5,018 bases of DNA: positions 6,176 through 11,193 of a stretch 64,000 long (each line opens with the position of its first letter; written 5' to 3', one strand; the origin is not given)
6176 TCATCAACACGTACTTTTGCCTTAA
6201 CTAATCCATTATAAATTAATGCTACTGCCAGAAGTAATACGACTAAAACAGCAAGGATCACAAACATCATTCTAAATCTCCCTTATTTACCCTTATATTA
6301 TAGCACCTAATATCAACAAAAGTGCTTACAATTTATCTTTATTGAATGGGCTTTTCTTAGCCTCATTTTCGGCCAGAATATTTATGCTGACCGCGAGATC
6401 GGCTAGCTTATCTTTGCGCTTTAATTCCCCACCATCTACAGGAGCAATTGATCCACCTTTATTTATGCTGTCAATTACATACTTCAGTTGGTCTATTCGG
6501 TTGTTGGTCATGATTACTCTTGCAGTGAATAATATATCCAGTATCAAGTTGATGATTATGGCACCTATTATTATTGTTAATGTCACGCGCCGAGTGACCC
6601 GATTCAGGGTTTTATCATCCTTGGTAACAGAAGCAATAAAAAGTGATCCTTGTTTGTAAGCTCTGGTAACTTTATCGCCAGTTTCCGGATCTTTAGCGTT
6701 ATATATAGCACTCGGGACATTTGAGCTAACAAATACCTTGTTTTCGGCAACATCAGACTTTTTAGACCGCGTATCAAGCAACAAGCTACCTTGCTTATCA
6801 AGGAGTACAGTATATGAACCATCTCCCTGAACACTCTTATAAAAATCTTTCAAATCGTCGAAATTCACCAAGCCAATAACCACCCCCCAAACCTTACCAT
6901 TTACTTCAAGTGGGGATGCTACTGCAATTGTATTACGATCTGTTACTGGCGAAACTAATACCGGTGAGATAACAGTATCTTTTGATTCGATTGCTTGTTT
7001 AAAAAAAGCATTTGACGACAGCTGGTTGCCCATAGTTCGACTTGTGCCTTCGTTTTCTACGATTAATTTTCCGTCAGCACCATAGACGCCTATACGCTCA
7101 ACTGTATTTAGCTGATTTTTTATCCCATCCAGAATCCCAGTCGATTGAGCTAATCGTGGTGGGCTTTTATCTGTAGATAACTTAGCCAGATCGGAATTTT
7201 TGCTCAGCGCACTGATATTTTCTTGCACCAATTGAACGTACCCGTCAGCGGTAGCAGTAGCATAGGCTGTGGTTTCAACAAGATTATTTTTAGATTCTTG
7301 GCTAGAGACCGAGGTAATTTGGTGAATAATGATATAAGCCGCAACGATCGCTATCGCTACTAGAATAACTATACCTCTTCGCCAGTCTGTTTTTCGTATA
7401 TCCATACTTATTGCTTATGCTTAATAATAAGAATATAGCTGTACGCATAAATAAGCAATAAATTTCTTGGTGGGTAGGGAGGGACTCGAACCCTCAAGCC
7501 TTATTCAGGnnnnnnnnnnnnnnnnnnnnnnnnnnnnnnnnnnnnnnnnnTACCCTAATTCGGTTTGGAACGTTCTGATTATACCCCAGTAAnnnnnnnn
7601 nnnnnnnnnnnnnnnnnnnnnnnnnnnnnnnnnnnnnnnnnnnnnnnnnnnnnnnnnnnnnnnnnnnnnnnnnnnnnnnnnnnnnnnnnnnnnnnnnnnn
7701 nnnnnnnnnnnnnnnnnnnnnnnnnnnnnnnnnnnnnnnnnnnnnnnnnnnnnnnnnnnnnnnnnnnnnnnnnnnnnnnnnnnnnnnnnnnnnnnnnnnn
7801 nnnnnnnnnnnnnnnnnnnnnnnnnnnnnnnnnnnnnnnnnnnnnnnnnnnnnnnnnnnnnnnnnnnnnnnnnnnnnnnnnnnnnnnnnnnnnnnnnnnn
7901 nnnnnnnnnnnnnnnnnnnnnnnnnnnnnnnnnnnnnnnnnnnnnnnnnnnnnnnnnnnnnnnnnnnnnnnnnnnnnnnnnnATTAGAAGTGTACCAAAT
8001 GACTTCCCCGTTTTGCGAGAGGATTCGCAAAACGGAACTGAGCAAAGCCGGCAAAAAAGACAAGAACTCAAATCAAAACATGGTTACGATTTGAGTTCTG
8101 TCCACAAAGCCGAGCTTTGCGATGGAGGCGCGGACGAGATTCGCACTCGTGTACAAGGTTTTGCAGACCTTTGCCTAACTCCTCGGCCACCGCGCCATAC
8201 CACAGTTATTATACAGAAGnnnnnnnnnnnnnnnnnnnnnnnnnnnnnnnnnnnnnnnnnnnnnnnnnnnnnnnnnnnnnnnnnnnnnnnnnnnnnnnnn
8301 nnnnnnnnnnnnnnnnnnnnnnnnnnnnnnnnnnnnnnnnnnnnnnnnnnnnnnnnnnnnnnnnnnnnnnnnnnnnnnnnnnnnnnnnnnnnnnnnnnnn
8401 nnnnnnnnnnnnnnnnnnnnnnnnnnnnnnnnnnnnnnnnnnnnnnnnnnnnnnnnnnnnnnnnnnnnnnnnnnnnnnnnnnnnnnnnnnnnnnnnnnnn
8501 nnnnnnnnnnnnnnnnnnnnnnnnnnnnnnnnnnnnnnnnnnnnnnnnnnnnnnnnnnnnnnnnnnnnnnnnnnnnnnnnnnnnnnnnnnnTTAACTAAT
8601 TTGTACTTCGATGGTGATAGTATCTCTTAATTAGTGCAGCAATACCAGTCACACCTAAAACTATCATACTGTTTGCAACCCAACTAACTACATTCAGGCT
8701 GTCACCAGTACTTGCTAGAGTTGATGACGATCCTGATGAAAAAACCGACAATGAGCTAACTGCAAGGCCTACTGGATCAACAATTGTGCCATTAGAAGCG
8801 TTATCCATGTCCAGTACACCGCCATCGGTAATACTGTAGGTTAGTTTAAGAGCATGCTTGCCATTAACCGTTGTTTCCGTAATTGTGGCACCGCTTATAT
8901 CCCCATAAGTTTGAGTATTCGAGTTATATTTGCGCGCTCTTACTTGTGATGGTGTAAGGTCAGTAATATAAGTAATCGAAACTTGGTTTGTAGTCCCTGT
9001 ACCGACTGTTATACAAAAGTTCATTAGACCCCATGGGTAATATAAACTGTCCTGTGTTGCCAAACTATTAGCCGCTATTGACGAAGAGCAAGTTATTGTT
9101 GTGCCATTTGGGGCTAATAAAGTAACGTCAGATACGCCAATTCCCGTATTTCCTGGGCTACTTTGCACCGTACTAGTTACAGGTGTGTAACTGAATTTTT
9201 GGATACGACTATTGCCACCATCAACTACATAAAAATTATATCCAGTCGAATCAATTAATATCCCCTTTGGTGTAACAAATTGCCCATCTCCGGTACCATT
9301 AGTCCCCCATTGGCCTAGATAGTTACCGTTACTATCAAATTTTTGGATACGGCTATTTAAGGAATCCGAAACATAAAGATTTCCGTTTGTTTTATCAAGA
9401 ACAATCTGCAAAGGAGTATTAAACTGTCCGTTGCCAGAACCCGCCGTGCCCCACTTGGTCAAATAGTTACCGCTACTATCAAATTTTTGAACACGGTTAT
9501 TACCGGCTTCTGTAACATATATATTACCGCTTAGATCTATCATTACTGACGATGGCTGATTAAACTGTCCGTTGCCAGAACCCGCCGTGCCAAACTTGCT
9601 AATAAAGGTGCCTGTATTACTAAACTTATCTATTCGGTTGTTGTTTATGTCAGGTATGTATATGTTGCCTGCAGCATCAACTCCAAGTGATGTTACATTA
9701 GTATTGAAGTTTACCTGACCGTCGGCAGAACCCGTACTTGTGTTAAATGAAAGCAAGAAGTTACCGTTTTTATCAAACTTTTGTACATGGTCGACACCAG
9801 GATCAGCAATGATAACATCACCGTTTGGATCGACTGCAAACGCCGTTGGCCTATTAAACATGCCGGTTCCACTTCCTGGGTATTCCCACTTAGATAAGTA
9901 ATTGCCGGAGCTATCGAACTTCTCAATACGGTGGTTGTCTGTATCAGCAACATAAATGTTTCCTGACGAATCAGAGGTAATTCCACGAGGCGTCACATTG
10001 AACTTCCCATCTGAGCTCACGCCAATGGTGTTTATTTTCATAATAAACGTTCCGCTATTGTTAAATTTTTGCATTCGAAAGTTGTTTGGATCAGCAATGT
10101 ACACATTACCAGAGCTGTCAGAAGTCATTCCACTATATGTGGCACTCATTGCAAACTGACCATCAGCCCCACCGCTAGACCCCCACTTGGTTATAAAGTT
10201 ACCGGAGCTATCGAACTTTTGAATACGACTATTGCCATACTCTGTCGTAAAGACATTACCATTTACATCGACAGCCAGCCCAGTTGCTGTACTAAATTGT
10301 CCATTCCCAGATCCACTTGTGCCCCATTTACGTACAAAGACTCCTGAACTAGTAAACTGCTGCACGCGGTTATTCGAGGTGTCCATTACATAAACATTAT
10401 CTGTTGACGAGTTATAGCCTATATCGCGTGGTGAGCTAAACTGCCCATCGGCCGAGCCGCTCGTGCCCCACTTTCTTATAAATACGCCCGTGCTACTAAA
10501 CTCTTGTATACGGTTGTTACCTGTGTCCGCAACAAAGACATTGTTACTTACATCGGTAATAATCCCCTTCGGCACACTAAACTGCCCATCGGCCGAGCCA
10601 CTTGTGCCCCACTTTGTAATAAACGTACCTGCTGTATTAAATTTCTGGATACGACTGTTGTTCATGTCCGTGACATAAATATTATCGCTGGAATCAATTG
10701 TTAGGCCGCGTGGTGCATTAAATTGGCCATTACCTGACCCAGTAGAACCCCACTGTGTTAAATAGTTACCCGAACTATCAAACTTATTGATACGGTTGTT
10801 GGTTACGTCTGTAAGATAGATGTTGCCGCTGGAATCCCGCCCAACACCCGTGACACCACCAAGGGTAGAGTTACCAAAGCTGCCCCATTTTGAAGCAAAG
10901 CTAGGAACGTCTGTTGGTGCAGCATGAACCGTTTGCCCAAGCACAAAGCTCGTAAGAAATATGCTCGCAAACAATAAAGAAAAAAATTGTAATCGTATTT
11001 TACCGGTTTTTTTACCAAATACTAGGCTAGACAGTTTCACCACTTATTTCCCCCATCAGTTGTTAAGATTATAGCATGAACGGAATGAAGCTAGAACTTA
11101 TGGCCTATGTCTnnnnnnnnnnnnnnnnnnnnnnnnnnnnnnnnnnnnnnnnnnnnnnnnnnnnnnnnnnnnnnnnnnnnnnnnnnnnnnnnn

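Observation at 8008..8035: Identical 28-nt hairpin (11-bp stem, GAGGAT loop) at two unrelated loci, each next to a tRNA terminator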

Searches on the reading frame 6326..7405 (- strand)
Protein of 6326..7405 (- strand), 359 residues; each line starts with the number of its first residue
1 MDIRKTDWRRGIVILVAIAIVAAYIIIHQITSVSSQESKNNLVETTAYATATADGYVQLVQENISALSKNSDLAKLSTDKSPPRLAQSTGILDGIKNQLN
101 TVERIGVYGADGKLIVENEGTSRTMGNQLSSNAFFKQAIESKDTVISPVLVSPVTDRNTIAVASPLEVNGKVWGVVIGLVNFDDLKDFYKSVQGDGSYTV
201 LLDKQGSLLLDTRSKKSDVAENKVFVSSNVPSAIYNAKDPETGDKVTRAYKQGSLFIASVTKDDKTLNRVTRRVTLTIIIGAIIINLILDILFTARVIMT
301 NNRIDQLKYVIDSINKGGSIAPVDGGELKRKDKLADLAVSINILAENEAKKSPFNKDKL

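Call 72: search_protein_families(library=pfam, proteins=[window:6326-7405:-], max_evalue=0.001)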
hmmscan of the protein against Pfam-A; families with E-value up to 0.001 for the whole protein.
window:6326-7405:- (359 aa): 2 families
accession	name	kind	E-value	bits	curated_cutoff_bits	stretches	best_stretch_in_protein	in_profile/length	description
PF02743.24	dCache_1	-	1.6e-16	61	45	1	37-216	6-184/240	Cache domain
PF22673.2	MCP-like_PDC_1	-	0.00074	20.4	27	0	128-186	53-112/113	Methyl-accepting chemotaxis protein-like, first PDC sensor domain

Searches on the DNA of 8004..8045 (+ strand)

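Call 59: build_rna_model(alignment_id=A1, structure=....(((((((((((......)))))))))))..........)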
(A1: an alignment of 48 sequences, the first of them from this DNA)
Model R1 built from alignment A1 (48 sequences, 42 columns); structure: as given.
model positions 42; base pairs 11; branch points 0; effective number of sequences 48; information 1.156 bits per position. Calibrated on 0.2 Mb of random sequence (short: E-values are rough).
structure used (alignment columns):
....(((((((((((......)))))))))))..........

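Call 60: search_with_rna_model(model_id=R1, source=window, filters=off, max_evalue=10, show_alignments=6)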
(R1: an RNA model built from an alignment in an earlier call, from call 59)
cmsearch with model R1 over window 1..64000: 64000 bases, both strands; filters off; matches with E-value up to 10: 17.
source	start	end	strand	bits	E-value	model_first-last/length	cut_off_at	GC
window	13480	13521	+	59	1.9e-14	1-42/42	no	0.48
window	8004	8045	+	50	6.9e-12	1-42/42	no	0.5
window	45246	45287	-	40.9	2.8e-09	1-42/42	no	0.57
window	8003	8035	-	22.2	0.00061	5-37/42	no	0.55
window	13484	13511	-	19.3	0.004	5-32/42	no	0.54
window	53326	53350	-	11.3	0.78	1-42/42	no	0.44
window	11312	11335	-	9.3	2.9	1-42/42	no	0.46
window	59590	59642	-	8.9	3.7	1-42/42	no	0.42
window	18584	18624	+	8.7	4.3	1-42/42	no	0.49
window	56089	56119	+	8.7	4.3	1-42/42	no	0.39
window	54114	54138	-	8.4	5.2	1-42/42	no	0.44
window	15947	15983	-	8.1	6.1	1-42/42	no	0.35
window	35097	35130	-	8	6.5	1-42/42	no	0.5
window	12360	12400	-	8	6.7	1-42/42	no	0.46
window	12828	12878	+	7.6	8.4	1-42/42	no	0.55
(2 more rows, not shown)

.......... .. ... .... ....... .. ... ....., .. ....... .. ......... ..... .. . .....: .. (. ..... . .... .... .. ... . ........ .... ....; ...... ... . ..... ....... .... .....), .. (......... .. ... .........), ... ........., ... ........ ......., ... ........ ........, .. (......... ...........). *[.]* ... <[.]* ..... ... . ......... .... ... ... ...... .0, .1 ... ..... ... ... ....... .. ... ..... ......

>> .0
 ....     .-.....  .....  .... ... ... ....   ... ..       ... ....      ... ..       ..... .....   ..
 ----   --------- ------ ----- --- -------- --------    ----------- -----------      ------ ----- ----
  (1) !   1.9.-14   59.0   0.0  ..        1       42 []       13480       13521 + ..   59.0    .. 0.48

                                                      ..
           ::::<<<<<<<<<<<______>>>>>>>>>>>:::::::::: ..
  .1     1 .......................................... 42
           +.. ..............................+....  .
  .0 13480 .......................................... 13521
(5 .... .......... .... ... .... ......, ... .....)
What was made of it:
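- On REP/BIME-type extragenic palindromes: 3 copies in 64 kb (call 60).
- Checked: A full-sensitivity covariance-model scan finds exactly these three sites (59, 50 and 41 bits); the next best unrelated site scores 11 bits (call 60).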

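Call 61: search_with_rna_model(model_id=R1, sources=[L001, L003, L006, L009, L010, L011, L012, L013, L015, L016, L019, L020, L024, L025, L026, L027, L028, L029, L030, L033, L034, L035, L036, L037, L038, L039, L040, L041, L043, L044, L045, L046, L047, L049, L050, L051, L052, L053, L054, L056, L058, L059, L060, L061, L062, L063, L065, L067, L068, L069, L070], max_evalue=1)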
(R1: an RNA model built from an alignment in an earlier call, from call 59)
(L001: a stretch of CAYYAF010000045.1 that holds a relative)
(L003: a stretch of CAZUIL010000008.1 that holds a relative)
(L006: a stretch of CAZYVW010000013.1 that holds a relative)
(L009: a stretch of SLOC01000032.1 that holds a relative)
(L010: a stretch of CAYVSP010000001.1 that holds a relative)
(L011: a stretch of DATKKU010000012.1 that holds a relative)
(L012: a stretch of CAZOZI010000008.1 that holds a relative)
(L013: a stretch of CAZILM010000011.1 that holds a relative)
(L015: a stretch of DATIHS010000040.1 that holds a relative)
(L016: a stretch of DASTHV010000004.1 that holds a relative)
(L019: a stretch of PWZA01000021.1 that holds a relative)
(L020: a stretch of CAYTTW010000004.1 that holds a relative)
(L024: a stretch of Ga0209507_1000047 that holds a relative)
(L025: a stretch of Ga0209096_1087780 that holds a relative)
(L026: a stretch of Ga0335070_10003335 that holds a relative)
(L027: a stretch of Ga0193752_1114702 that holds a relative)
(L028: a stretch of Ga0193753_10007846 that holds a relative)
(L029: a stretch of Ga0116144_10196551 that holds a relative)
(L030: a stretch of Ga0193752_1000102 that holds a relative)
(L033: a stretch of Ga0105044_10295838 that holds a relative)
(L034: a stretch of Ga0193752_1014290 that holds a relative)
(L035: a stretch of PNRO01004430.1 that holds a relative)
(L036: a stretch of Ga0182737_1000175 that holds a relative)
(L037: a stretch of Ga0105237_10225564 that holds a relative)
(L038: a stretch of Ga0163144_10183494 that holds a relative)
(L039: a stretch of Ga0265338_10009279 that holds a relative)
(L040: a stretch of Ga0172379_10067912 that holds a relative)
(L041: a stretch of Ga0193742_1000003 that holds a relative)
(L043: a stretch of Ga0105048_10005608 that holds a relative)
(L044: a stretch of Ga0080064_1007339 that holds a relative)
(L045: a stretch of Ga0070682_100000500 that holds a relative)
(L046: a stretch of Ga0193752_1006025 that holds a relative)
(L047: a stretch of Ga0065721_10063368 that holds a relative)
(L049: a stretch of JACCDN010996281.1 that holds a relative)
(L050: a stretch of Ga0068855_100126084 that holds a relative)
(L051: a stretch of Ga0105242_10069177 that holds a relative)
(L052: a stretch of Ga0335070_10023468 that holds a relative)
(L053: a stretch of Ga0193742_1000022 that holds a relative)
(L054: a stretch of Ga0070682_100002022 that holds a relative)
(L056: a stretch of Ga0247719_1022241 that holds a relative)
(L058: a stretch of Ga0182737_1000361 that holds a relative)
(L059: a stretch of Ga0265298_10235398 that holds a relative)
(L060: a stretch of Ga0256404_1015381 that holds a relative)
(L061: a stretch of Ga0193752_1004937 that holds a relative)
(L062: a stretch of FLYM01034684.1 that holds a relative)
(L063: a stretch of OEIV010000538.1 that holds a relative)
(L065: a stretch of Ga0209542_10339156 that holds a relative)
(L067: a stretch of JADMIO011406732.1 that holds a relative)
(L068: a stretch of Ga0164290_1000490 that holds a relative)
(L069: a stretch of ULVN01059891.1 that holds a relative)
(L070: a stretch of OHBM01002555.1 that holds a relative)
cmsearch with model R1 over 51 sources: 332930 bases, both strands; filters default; matches with E-value up to 1: 101.
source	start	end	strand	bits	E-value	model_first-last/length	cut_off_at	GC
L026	2757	2798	-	61.8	1.6e-14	1-42/42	no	0.55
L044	5749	5790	-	61.7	1.6e-14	1-42/42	no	0.48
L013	7566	7607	+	61.4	2e-14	1-42/42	no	0.5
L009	1287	1328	+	61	2.7e-14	1-42/42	no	0.5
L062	1584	1625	+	60.9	2.9e-14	1-42/42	no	0.38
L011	1686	1727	+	60.6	3.5e-14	1-42/42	no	0.5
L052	1826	1867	-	60.6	3.5e-14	1-42/42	no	0.5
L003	6402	6443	+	59.9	5.6e-14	1-42/42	no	0.45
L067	1594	1635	+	59.3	7.9e-14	1-42/42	no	0.5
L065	891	932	+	59.3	8.2e-14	1-42/42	no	0.5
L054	7000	7041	+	59.1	8.9e-14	1-42/42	no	0.45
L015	2428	2469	-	58.9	1e-13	1-42/42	no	0.52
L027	67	108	+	58.7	1.2e-13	1-42/42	no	0.55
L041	2734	2775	+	58.6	1.2e-13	1-42/42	no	0.4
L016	4888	4929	+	58.5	1.4e-13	1-42/42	no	0.57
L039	8388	8429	+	58.3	1.5e-13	1-42/42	no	0.45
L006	2426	2467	+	58.2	1.7e-13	1-42/42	no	0.45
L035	1574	1615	-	58.1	1.8e-13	1-42/42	no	0.48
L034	1413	1454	+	57.4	2.7e-13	1-42/42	no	0.52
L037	109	150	+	57.4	2.8e-13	1-42/42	no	0.43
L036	8058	8099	+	57.4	2.9e-13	1-42/42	no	0.4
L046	5804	5845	+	57.1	3.5e-13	1-42/42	no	0.48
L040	2744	2785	+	56.7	4.6e-13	1-42/42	no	0.43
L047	936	977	+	56.4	5.6e-13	1-42/42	no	0.43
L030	3889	3930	-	55.9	7.5e-13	1-42/42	no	0.45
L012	681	722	+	55.8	8.1e-13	1-42/42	no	0.43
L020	675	716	-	55.4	1e-12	1-42/42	no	0.5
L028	4303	4344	+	54.7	1.6e-12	1-42/42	no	0.4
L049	840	881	-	54.7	1.6e-12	1-42/42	no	0.43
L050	239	280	-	54.6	1.8e-12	1-42/42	no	0.5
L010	5254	5295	+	54.6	1.8e-12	1-42/42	no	0.5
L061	7387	7428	-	54.4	2e-12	1-42/42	no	0.43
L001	5225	5261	-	52.9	5.3e-12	6-42/42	5'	0.51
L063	432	473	-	52.8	5.9e-12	1-42/42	no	0.43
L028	3934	3975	+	51.9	1.1e-11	1-42/42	no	0.5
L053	1012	1053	+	51.9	1.1e-11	1-42/42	no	0.4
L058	260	301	-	51.5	1.3e-11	1-42/42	no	0.43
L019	3415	3456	+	51.5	1.4e-11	1-42/42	no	0.5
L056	168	209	-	51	1.9e-11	1-42/42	no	0.48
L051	1769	1810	+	49.3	5.6e-11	1-42/42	no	0.4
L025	1113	1154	-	48.2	1.2e-10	1-42/42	no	0.43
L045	11837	11878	+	47.1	2.4e-10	1-42/42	no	0.48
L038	2026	2067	+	47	2.6e-10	1-42/42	no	0.52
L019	3134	3175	+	46.7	3.1e-10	1-42/42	no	0.48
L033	1293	1334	+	44.9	1e-09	1-42/42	no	0.4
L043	644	685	+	44.9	1e-09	1-42/42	no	0.4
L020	723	764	-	39.9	2.7e-08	1-42/42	no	0.57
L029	1047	1078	+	39.1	4.7e-08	1-32/42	3'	0.34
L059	1555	1596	+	38.8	5.6e-08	1-42/42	no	0.29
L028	4297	4338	-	32.6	3.4e-06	1-42/42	no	0.38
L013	7560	7601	-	31.9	5.3e-06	1-42/42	no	0.45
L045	11805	11826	+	31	9.5e-06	8-29/42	no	0.41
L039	8382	8423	-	28.9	3.8e-05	1-42/42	no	0.4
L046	5798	5839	-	28.9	3.8e-05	1-42/42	no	0.45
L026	2763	2804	+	28.9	3.8e-05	1-42/42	no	0.48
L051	1763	1804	-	28.6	4.5e-05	1-42/42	no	0.4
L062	1578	1619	-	28.5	5e-05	1-42/42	no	0.43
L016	4882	4923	-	28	6.9e-05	1-42/42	no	0.48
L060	2692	2711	-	28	6.9e-05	9-28/42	no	0.45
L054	6994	7035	-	26.9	0.00014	1-42/42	no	0.45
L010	5247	5289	-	25.6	0.00034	1-42/42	no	0.51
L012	675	716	-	25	0.0005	1-42/42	no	0.4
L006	2420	2461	-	24.8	0.00056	1-42/42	no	0.45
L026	1282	1336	+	24.8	0.00056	1-42/42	no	0.31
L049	846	887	+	24.8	0.00058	1-42/42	no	0.43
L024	4009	4026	+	24.6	0.00066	10-27/42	no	0.5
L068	6972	6989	+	24.6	0.00066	10-27/42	no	0.5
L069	2285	2302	+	24.6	0.00066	10-27/42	no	0.5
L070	8165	8182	+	24.6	0.00066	10-27/42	no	0.5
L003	6396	6437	-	24.4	0.00071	1-42/42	no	0.45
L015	2465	2515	+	24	0.00094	1-42/42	no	0.41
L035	1580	1622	+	23.1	0.0017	1-42/42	no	0.44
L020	681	722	+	23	0.0018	1-42/42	no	0.48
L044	5786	5836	+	22.4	0.0026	1-42/42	no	0.31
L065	885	926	-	22.4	0.0027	1-42/42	no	0.45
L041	2728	2769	-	21.2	0.006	1-42/42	no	0.36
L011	1680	1721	-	21.1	0.0065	1-42/42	no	0.4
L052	1832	1873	+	21.1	0.0065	1-42/42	no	0.4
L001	5231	5261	+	20.9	0.0071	1-31/42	3'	0.48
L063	438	479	+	20.8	0.0079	1-42/42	no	0.43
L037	103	144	-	20.7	0.0082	1-42/42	no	0.43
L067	1596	1625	-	20.7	0.0084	5-34/42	no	0.5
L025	1119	1161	+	20.5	0.0094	1-42/42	no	0.37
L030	3895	3936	+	20.5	0.0097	1-42/42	no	0.5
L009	1291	1318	-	19.3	0.021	5-32/42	no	0.54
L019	3419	3446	-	19.3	0.021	5-32/42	no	0.57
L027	69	98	-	18.9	0.028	5-34/42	no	0.53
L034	1415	1444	-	18.9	0.028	5-34/42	no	0.53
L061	7393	7434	+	18.1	0.045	1-42/42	no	0.4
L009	1194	1230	+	17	0.095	1-42/42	no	0.46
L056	174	215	+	16.5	0.13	1-42/42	no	0.5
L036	8062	8089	-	16.5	0.13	5-32/42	no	0.39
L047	940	967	-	16.5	0.13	5-32/42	no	0.39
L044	5760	5785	+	15.5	0.25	6-31/42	no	0.5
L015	2439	2464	+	15.5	0.25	6-31/42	no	0.5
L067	1876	1932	+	15.1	0.34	1-42/42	no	0.37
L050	245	286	+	14.5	0.5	1-42/42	no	0.45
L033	1287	1328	-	14.2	0.61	1-42/42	no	0.38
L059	1560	1585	-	14.1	0.63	6-31/42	no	0.35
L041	2574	2615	+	13.6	0.88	1-42/42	no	0.5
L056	42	53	-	13.6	0.9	13-24/42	no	0.58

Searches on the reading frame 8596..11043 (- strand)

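Call 72: search_protein_families(library=pfam, proteins=[window:8596-11043:-], max_evalue=0.001)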
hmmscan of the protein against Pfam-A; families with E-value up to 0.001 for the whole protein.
window:8596-11043:- (815 aa): 11 families
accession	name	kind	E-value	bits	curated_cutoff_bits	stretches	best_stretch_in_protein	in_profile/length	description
PF01436.27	NHL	-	6.9e-68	221.9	20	6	352-376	4-28/28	NHL repeat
PF17170.10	DUF5128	-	3.6e-35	122.1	22.9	7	72-142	53-125/321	6-bladed beta-propeller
PF08450.18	SGL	-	9.2e-26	91.4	26.3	1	74-145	147-220/246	SMP-30/Gluconolactonase/LRE-like region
PF22701.2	Mala_s_1-like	-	8.5e-16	58.7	27.5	1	304-424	43-157/195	Mal s 1 allergenic protein-like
PF06739.17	SBBP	-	3.5e-10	40.1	20.5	0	350-366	13-29/38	Beta-propeller repeat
PF25021.1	TEN_NHL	-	3.7e-09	36.5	27.1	0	106-144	139-175/357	Teneurin NHL domain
PF24684.1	Vgb_lyase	-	3.2e-08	33.2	50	0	254-526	16-254/290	Virginiamycin B lyase family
PF13449.12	Phytase-like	-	2.6e-07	31.3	27.6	0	354-390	72-108/284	Esterase-like activity of phytase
PF09000.15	Cytotoxic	-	1.2e-05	26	22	0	553-582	36-65/80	Cytotoxic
PF00835.24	SNAP-25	-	3.5e-05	24.3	25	0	516-550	3-36/56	SNAP-25 family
PF24303.1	DUF7485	-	0.0001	22.3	27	0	281-335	12-65/284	Domain of unknown function (DUF7485)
